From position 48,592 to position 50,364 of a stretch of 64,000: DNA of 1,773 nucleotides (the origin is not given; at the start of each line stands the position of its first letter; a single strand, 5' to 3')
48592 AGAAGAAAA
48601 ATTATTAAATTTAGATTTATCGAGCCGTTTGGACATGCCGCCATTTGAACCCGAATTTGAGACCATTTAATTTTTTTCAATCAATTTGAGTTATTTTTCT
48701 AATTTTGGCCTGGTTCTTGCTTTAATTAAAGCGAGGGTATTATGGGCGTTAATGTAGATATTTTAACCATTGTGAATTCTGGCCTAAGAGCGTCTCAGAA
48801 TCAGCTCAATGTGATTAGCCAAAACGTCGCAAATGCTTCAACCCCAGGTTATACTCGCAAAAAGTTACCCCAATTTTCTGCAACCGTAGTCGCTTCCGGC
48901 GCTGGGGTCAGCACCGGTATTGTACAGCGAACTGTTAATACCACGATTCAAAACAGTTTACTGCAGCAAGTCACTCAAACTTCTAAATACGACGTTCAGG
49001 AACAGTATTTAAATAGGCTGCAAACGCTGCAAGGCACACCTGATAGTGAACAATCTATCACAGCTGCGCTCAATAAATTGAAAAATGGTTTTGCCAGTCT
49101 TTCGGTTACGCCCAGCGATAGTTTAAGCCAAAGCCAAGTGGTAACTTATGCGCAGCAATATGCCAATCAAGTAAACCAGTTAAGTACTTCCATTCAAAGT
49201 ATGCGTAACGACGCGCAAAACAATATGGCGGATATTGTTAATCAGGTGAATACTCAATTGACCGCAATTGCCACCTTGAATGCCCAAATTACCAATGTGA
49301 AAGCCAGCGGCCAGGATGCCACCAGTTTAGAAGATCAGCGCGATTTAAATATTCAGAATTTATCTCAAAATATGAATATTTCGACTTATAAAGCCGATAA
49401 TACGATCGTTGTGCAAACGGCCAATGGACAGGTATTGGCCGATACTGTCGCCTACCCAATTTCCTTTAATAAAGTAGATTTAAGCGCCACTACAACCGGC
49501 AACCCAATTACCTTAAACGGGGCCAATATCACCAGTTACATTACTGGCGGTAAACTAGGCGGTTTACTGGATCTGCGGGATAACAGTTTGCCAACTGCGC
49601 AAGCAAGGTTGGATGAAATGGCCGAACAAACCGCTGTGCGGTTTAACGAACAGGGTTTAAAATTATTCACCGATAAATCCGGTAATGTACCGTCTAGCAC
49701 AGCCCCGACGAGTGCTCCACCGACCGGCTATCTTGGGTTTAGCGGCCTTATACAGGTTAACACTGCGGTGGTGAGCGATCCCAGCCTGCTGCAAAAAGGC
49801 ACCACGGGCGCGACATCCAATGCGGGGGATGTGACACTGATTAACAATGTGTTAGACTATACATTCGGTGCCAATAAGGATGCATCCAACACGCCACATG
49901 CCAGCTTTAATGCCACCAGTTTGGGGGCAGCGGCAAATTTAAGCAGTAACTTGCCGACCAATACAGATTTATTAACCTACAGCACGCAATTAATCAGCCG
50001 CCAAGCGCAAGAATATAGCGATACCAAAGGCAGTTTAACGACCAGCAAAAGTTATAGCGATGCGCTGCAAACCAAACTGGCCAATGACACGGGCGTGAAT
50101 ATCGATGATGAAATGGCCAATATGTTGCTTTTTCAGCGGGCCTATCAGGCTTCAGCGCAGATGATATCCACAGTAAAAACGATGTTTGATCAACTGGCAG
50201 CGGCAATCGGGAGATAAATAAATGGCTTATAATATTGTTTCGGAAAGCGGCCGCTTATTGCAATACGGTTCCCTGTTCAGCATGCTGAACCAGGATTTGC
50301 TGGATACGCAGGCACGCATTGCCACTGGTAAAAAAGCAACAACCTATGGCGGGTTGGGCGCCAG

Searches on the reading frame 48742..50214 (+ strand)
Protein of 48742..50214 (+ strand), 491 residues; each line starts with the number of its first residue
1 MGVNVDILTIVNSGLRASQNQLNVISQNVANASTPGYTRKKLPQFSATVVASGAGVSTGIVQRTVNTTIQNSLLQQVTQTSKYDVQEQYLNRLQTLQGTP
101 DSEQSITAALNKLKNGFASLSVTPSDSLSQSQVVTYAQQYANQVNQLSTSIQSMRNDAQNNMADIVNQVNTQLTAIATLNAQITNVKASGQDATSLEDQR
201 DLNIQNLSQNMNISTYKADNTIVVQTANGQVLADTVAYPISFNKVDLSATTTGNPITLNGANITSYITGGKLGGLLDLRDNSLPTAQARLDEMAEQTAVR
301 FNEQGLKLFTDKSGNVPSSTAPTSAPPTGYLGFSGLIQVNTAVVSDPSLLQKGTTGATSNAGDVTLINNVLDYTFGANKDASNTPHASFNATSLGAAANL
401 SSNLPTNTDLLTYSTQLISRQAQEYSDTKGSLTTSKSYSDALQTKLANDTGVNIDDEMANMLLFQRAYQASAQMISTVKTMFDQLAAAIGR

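Call 53: search_protein_families(library=pfam, proteins=[window:48742-50214:+], max_evalue=1e-10)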
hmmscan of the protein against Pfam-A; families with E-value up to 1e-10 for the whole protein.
window:48742-50214:+ (491 aa): 2 families
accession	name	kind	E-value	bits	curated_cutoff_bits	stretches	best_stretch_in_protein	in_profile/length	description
PF22638.1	FlgK_D1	-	3.6e-38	131.9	28.6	1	101-304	10-217/233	Flagellar hook-associated protein FlgK helical domain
PF06429.18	Flg_bbr_C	-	4.1e-11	42.7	23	1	451-486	9-44/46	Flagellar basal body rod FlgEFG protein C-terminal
